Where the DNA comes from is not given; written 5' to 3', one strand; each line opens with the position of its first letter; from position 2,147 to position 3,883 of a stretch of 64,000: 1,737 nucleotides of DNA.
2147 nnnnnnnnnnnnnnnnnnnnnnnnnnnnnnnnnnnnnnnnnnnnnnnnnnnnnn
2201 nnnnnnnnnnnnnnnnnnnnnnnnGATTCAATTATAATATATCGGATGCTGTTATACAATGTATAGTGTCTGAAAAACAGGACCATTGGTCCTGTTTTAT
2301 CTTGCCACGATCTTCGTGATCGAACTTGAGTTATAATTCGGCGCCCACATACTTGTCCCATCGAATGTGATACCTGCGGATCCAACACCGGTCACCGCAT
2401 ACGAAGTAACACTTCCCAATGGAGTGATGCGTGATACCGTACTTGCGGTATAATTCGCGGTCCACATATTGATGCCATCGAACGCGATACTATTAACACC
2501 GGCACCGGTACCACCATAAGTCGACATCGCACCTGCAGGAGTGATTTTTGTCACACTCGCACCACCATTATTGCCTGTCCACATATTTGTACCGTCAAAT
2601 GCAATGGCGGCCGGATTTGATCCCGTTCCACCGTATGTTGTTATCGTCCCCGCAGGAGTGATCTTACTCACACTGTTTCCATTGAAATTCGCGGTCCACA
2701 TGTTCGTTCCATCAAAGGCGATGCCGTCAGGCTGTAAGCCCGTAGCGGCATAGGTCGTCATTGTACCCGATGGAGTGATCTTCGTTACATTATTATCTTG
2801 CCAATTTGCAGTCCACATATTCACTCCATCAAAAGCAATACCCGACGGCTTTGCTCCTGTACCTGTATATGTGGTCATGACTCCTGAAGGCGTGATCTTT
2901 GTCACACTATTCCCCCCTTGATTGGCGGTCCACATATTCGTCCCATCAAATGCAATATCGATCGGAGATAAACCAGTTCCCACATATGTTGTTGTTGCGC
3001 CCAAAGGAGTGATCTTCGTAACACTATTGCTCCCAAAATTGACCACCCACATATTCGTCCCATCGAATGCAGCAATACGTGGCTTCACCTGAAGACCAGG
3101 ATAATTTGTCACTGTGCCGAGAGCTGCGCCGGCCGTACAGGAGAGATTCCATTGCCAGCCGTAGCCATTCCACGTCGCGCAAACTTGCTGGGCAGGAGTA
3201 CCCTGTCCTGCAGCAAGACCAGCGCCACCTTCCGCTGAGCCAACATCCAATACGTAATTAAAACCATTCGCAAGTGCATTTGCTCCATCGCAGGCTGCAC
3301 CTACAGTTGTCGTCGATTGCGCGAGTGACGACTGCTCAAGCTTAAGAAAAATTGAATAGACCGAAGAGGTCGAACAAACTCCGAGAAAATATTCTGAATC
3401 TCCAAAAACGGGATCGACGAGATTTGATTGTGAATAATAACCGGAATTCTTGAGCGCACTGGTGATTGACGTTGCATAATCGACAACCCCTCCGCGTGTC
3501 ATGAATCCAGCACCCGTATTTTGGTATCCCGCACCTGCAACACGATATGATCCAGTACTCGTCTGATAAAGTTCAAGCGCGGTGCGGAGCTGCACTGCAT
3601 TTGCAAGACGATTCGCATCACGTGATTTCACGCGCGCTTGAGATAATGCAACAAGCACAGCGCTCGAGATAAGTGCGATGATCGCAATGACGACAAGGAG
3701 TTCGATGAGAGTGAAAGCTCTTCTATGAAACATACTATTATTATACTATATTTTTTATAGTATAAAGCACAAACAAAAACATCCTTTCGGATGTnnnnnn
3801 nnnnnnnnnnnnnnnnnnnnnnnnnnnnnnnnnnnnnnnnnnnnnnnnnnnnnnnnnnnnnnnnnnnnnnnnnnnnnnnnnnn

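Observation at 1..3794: Tandem array of three divergent prepilin::beta-propeller fusion genes with a duplicated promoter-terminator cassette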

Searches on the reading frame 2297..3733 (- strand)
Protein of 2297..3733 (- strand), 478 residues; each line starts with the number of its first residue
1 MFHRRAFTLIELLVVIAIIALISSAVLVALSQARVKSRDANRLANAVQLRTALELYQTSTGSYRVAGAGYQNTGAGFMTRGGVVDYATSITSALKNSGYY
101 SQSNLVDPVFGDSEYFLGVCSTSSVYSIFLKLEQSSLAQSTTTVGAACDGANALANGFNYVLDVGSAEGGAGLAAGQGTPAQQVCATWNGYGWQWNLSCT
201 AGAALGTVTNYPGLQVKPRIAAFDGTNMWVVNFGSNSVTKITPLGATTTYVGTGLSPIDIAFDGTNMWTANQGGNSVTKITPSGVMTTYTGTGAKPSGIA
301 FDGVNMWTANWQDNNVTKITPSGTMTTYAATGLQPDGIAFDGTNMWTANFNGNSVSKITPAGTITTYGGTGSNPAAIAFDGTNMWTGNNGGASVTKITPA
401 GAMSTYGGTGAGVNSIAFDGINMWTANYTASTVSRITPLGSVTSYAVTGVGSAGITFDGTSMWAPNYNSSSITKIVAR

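Call 6: search_protein_families(library=pfam, proteins=[window:2297-3733:-], max_evalue=1)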
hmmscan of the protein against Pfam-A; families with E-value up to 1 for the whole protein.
window:2297-3733:- (478 aa): 5 families
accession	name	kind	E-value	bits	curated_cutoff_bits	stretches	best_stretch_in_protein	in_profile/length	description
PF24684.1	Vgb_lyase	-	8.1e-20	71.2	50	2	223-406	63-258/290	Virginiamycin B lyase family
PF07963.17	N_methyl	-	4.3e-07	29.7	21.2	1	1-27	1-27/27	Prokaryotic N-terminal methylation motif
PF08450.18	SGL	-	8.5e-07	29.3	26.3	1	334-384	185-237/246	SMP-30/Gluconolactonase/LRE-like region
PF07172.16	GRP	-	0.0074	17.3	30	1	9-82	6-70/90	Glycine rich protein family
PF11773.13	ComGE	-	0.087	13.2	25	1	9-47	2-40/82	Competence system putative prepilin ComGE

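Call 7: search_protein_families(library=ncbifam, proteins=[window:2297-3733:-], max_evalue=1)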
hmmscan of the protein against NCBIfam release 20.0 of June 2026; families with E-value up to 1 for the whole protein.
window:2297-3733:- (478 aa): 17 families
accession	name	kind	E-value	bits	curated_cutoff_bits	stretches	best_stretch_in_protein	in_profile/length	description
NF000022.1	stregra_B_VgbA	exception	5.5e-12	45.4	600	2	314-450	78-223/299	streptogramin B lyase Vgb(A)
TIGR01708.2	typeII_sec_gspH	equivalog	2.1e-07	31.1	80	1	5-60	2-60/169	type II secretion system minor pseudopilin GspH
NF007862.0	PRK10574.1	equivalog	4.5e-07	30.1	138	1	2-79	2-79/145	prepilin peptidase-dependent pilin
TIGR02532.1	IV_pilin_GFxxxE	domain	8.5e-07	28.6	16.3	1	4-27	1-24/24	prepilin-type N-terminal cleavage/methylation domain-containing protein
NF041013.1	T4P_ComGE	equivalog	2.8e-06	27.3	49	1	5-60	4-60/83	competence type IV pilus minor pilin ComGE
TIGR01710.1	typeII_sec_gspG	equivalog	4.4e-05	23.5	88.85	1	5-67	1-63/134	type II secretion system major pseudopilin GspG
TIGR02596.1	TIGR02596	subfamily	0.00036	20.6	70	1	7-47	1-44/196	Verru_Chthon cassette protein D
NF041775.1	typeIV_PilA_Myxo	equivalog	0.0064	16.5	400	1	4-53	10-59/214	type IV pilin protein PilA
NF040999.1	pilin_ComGC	equivalog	0.0072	16.5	75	1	5-57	2-54/84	competence type IV pilus major pilin ComGC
NF040982.1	ComGD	equivalog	0.0098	16.3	70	1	5-32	2-29/139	competence type IV pilus minor pilin ComGD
NF007800.0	PRK10506.1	equivalog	0.01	15.7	158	1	3-54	7-55/163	prepilin peptidase-dependent protein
NF041002.1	pilin_ComGF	equivalog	0.014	15.7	80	1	5-38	2-35/139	competence type IV pilus minor pilin ComGF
TIGR01711.1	gspJ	equivalog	0.015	15.1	64.85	1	6-33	2-29/192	type II secretion system minor pseudopilin GspJ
TIGR01707.1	gspI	equivalog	0.028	14.9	44.35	1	7-43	2-35/101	type II secretion system minor pseudopilin GspI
TIGR02599.1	TIGR02599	subfamily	0.097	11.9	256.5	1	6-40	1-35/361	Verru_Chthon cassette protein C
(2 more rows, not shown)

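Call 9: find_homologous_proteins(query=window:2297-3733:-)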
Query window:2297-3733:- (478 aa): 1479 proteins with E <= 0.001 among 8000 candidates; the best 120 are listed.
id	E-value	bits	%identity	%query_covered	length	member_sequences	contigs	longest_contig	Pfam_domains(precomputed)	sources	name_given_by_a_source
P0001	2.7e-158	546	54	99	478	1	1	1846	PF07963.18,PF24684.2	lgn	-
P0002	4.1e-155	535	60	57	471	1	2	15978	PF26696.1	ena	-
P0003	3.8e-146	506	64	57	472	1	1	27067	PF26696.1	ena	-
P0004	7.5e-143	495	50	99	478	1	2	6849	PF07963.18,PF24684.2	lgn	-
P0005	2.4e-115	404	53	56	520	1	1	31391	PF19078.7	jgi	jgi:hypothetical protein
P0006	4.0e-115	404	55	55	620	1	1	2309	PF24684.2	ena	-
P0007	6.4e-115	403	60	57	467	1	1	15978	PF26696.1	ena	-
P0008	1.3e-106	376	52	56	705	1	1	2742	PF24684.2,PF01471.24,PF19078.7,PF08450.19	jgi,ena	jgi:hypothetical protein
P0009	1.9e-104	368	61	56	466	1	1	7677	PF26696.1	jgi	jgi:hypothetical protein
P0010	2.2e-103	365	54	54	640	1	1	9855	PF24684.2,PF01471.24,PF19078.7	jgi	jgi:hypothetical protein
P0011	4.2e-103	364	54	68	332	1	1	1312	PF07963.18,PF24684.2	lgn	-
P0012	2.0e-102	362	40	100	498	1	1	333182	PF07963.18,PF24684.2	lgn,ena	-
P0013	9.3e-101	356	52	53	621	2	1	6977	PF19078.7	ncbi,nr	ncbi:MAG: hypothetical protein KBC67_03425, partial [Candidatus Pacebacteria bacterium]|nr:hypotheti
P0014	3.1e-100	355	56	56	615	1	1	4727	PF01471.24,PF19078.7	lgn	-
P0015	7.7e-100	353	41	100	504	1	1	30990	PF07963.18,PF24684.2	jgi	jgi:prepilin-type N-terminal cleavage/methylation domain-containing protein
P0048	5.2e-75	271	48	61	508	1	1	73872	PF07963.18,PF24684.2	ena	-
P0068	1.6e-65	240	51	54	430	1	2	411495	PF07963.18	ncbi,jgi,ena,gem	jgi:prepilin-type N-terminal cleavage/methylation domain-containing protein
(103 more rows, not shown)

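Call 25: predict_structure(alignment_id=A3)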
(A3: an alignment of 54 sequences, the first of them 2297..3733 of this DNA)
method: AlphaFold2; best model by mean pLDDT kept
length: 478 residues; sequences in the alignment: 54
mean_pLDDT: 85.5   pTM: 0.65
mean pLDDT of the five models: 85.5, 81.6, 81.6, 80.5, 77.5
residues with pLDDT >= 90: 287; 70-90: 111; 50-70: 33; < 50: 47
segments of 3 or more residues with pLDDT < 50: 1-3, 72-76, 78-85, 166-184, 190-192, 197-204
pLDDT, mean of each block of 10 residues (from residue 1): 64 94 93 86 85 80 68 44 55 84 67 77 78 89 87 89 59 36 50 47 64 97 97 98 93 98 98 98 98 98 98 98 97 98 98 98 98 98 98 98 96 97 97 93 92 95 97 87
secondary structure, 60 per line:
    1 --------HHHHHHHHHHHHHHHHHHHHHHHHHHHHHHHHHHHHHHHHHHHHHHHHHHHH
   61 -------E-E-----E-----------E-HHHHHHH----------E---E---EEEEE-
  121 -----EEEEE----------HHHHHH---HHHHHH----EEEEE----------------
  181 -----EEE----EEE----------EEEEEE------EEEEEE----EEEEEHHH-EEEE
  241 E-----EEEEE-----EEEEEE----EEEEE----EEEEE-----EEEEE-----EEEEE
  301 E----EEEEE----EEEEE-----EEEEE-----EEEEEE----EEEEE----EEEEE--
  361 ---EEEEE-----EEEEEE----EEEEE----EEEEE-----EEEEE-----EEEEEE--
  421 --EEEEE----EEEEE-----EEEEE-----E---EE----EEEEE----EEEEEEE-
elements in order: H9-60 H90-96 E115-119 E126-130 H141-146 H150-155 E160-164 E186-188 E193-195 E206-211 E218-223 E228-232 E237-241 E247-251 E257-262 E267-271 E276-280 E286-290 E296-301 E306-310 E315-319 E325-329 E335-340 E345-349 E354-358 E364-368 E374-379 E384-388 E393-397 E403-407 E413-418 E423-427 E432-436 E442-446 E462-466 E471-477

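Call 29: fold_search(model_id=the predicted structure, library=pdb)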
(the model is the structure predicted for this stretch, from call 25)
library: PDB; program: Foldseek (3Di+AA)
matches with E <= 10: 1508; with E <= 0.001: 831
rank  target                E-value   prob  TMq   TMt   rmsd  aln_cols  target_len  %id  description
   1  2z2o_A                1.0e-19  1.00  0.52  0.81   2.5       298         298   20  Crystal Structure of apo virginiamycin B lyase from Staphylococcus aureus (released 2007-06-19)
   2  2z2n                  3.8e-19  1.00  0.51  0.81   2.5       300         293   20  Crystal Structure of selenomethionine substituted virginiamycin B lyase from Staphylococcus aureus (released 2007-06-19)
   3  2qc5                  5.2e-19  1.00  0.52  0.82   2.7       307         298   19  Streptogramin B lyase structure (released 2008-10-14)
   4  2z2o_D                1.2e-18  1.00  0.51  0.82   2.2       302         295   20  Crystal Structure of apo virginiamycin B lyase from Staphylococcus aureus (released 2007-06-19)
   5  2z2o_C                1.9e-18  1.00  0.50  0.79   2.6       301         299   20  Crystal Structure of apo virginiamycin B lyase from Staphylococcus aureus (released 2007-06-19)
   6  2z2p_A                2.6e-18  1.00  0.51  0.81   2.9       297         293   22  Crystal Structure of catalytically inactive H270A virginiamycin B lyase from Staphylococcus aureus with Quinupristin (released 2007-06-19)
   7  1l0q_A                2.0e-13  1.00  0.47  0.57   2.0       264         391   25  Tandem YVTN beta-propeller and PKD domains from an archaeal surface layer protein (released 2002-11-06)
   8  5c2v_B                2.2e-13  1.00  0.49  0.65   3.9       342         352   17  Kuenenia stuttgartiensis Hydrazine Synthase (released 2015-10-14)
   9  3jb9_L                5.1e-13  1.00  0.49  0.78   2.9       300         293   10  Cryo-EM structure of the yeast spliceosome at 3.6 angstrom resolution (released 2015-09-23)
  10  9ijj_Q                5.7e-13  1.00  0.51  0.54   2.4       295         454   12  In situ structure of the central apparatus in mouse sperm axoneme. (released 2025-06-04)
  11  6ren_A                6.4e-13  1.00  0.41  0.73   4.7       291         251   21  Crystal structure of 3fPizza6-SH with Zn2+ (released 2019-07-31)
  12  7zqg                  7.5e-13  1.00  0.39  0.70   4.5       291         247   22  Crystal structure of Pizza6-KSH-TSH with Silicotungstic Acid (STA) polyoxometalate (released 2023-05-10)
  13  5yzv_C                8.0e-13  1.00  0.51  0.82   2.2       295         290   17  Biophysical and structural characterization of the thermostable WD40 domain of a prokaryotic protein, Thermomonospora  (released 2018-10-03)
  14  6wnx_D                9.4e-13  1.00  0.51  0.60   2.7       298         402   12  FBXW11-SKP1 in complex with a pSer33/pSer37 Beta-Catenin peptide (released 2020-05-06)
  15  5yzv_D                1.1e-12  1.00  0.50  0.81   2.5       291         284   17  Biophysical and structural characterization of the thermostable WD40 domain of a prokaryotic protein, Thermomonospora  (released 2018-10-03)
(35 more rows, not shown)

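Call 31: search_solved_structures(query=window:2297-3733:-, max_evalue=0.01, show_alignments=2)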
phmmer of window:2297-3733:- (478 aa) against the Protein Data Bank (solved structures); distinct sequences matched with E-value up to 0.01: 14.
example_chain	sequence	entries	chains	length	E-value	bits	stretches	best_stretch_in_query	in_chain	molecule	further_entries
6i3b_A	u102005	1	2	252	8.8e-17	64.5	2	200-359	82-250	cPizza6-AYW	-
6f0q_A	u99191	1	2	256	1.5e-16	63.8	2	200-359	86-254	Pizza6-AYW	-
6i3a_A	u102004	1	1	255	1.9e-15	60.1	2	199-362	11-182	v22Pizza6-AYW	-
7zqg_A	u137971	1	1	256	9.9e-15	57.8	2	201-359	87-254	Pizza6-KSH-TSH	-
6i37_A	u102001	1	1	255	1.3e-14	57.4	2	201-362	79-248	nv1Pizza6-AYW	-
7zq2_A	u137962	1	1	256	1.5e-14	57.2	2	207-382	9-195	Pizza6-RSH-TSH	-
2z2p_A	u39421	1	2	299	3.1e-14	56.1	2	222-367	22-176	Virginiamycin B lyase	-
6i39_A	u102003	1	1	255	6.8e-14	55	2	227-362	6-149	v31Pizza6-AYW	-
2z2n_A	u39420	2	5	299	8.7e-14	54.7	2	229-349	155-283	virginiamycin B lyase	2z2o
6i38_A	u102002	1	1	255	1.4e-12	50.7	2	200-361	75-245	nv2Pizza6-AYW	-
7tgg_A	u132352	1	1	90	9.4e-05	24.9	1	3-55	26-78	Geopilin domain 1 protein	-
2m7g_A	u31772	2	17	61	0.0012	21.2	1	7-55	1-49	Geopilin domain 1 protein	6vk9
6xxd_A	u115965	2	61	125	0.0026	20.2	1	7-74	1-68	PilA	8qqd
9egp_A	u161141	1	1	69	0.0063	18.9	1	3-58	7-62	Geopilin domain 1 protein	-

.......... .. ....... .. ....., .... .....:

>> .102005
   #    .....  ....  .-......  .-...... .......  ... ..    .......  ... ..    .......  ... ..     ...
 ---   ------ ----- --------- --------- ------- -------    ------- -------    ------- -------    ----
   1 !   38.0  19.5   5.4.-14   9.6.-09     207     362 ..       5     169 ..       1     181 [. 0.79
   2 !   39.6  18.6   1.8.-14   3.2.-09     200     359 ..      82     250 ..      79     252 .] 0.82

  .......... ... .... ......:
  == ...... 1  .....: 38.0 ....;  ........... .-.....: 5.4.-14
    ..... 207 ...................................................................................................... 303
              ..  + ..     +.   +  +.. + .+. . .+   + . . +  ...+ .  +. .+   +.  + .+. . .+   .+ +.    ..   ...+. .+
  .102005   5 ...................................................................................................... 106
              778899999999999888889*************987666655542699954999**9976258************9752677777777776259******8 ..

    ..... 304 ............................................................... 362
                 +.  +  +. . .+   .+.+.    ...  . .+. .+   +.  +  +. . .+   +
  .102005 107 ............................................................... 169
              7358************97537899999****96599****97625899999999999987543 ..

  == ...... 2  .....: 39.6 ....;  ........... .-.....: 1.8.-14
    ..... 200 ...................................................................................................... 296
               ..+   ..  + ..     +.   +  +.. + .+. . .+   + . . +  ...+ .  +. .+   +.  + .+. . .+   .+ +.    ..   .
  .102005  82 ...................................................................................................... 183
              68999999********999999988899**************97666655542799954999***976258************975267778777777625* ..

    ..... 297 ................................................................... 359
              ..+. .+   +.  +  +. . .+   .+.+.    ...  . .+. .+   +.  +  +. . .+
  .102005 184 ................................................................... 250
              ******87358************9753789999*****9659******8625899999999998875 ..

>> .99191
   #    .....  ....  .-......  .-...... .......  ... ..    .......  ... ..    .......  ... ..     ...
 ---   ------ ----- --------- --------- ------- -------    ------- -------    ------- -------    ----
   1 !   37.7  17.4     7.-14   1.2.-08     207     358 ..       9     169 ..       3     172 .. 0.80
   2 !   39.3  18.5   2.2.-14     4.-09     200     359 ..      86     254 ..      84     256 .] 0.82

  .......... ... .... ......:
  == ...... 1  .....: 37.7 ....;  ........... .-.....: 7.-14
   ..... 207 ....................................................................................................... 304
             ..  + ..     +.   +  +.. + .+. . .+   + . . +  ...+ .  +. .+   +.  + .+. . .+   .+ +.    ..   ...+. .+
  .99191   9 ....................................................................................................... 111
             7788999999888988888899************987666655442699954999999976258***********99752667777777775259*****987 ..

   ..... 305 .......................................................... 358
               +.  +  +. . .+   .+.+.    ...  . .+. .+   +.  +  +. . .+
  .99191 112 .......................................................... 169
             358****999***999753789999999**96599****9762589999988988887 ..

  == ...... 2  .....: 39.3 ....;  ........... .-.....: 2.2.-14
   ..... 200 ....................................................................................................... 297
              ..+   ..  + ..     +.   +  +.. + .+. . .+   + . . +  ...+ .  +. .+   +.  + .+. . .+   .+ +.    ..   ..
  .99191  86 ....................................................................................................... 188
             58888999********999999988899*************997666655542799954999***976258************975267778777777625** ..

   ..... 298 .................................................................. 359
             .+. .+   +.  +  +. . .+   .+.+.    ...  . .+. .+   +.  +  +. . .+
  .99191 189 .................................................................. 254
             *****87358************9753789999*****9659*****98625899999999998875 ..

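Call 33: find_encoding_contigs(protein=P0012, flank=10000, max_places=3)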
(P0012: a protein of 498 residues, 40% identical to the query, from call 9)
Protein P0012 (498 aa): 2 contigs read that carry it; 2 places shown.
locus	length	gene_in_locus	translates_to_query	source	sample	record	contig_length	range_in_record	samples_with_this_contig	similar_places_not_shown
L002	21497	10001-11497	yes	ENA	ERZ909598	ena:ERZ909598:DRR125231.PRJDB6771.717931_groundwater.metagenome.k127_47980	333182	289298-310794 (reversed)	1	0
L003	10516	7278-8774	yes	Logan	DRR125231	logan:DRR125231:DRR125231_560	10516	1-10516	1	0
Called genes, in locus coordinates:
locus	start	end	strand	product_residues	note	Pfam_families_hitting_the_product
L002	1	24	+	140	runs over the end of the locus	PF08570:DUF1761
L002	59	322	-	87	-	-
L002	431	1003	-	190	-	-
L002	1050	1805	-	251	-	PF01978:TrmB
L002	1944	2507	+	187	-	PF06941:NT5C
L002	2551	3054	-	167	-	PF03891:DUF333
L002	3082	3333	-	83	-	-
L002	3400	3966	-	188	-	-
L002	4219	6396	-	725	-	PF17191:RecG_wedge, PF01336:tRNA_anti-codon (weak), PF00270:DEAD, PF04851:ResIII, PF00271:Helicase_C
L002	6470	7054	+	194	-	PF07963:N_methyl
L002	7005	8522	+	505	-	-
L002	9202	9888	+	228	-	-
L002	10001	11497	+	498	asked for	PF07963:N_methyl, PF24684:Vgb_lyase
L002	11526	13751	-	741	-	PF00004:AAA, PF17862:AAA_lid_3, PF01434:Peptidase_M41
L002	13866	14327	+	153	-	-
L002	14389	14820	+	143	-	-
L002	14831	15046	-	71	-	-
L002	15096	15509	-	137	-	-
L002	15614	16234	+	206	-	PF01966:HD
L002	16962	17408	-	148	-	PF01668:SmpB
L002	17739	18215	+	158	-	PF07681:DoxX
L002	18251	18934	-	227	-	-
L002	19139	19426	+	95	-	-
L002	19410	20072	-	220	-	PF00899:ThiF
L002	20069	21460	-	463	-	-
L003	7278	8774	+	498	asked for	PF07963:N_methyl, PF24684:Vgb_lyase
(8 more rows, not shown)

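Call 38: find_encoding_contigs(protein=P0068, flank=10000, max_places=2)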
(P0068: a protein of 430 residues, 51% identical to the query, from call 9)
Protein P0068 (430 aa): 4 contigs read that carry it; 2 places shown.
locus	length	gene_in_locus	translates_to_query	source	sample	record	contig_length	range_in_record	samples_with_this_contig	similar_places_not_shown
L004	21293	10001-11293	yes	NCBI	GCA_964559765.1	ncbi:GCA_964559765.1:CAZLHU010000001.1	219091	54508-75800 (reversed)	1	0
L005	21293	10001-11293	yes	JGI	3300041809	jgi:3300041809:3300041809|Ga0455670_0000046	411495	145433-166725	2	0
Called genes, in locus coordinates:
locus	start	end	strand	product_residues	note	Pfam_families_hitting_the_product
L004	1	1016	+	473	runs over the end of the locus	PF13406:SLT_2 (weak)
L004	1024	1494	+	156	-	PF00293:NUDIX (weak)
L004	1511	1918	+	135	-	PF00293:NUDIX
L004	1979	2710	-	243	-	PF03462:PCRF, PF00472:RF-1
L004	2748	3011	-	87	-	PF01197:Ribosomal_L31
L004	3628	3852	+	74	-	-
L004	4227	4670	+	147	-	-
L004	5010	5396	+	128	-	PF00072:Response_reg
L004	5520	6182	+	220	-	PF07963:N_methyl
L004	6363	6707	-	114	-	-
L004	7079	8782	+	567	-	PF05157:MshEN, PF00437:T2SSE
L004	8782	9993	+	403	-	PF00482:T2SSF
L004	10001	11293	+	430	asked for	PF07963:N_methyl (weak)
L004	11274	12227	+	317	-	-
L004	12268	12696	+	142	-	-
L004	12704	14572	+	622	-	-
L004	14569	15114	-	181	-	PF01195:Pept_tRNA_hydro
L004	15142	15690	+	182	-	PF10502:Peptidase_S26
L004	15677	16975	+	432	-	PF13393:tRNA-synt_His, PF00587:tRNA-synt_2b, PF13393:tRNA-synt_His, PF03129:HGTP_anticodon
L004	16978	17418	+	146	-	PF11969:DcpS_C, PF01230:HIT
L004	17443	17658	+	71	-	-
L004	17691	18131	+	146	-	PF09424:YqeY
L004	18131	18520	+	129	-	PF02130:YbeY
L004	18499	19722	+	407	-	PF11104:PilM_2 (faint), PF02491:SHS2_FTSA, PF06723:MreB_Mbl, PF14450:FtsA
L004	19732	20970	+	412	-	PF00091:Tubulin, PF12327:FtsZ_C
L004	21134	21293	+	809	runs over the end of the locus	PF00317:Ribonuc_red_lgN, PF02867:Ribonuc_red_lgC, PF12637:TSCPD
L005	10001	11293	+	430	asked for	PF07963:N_methyl (weak)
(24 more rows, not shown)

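Call 39: find_encoding_contigs(protein=P0015, flank=10000, max_places=2)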
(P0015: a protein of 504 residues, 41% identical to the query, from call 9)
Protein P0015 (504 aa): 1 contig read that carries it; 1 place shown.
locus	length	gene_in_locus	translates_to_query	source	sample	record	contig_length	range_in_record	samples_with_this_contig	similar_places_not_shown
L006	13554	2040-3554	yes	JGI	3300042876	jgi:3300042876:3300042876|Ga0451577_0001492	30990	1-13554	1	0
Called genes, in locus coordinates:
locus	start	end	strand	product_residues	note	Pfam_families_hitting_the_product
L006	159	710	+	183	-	PF07963:N_methyl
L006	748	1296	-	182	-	-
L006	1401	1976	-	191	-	-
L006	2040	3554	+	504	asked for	PF07963:N_methyl, PF24684:Vgb_lyase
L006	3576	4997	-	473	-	-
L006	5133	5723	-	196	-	-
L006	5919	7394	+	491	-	-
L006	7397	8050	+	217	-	-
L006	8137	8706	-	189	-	PF07963:N_methyl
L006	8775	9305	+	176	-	PF01923:Cob_adeno_trans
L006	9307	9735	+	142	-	-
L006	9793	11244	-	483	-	-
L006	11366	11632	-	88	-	PF03831:YjdM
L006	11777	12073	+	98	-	PF27998:ArabinogalactanP (weak)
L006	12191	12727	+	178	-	PF15891:Nuc_deoxyri_tr2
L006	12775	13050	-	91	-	-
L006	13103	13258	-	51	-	-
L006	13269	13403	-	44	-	-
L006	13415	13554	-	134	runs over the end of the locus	-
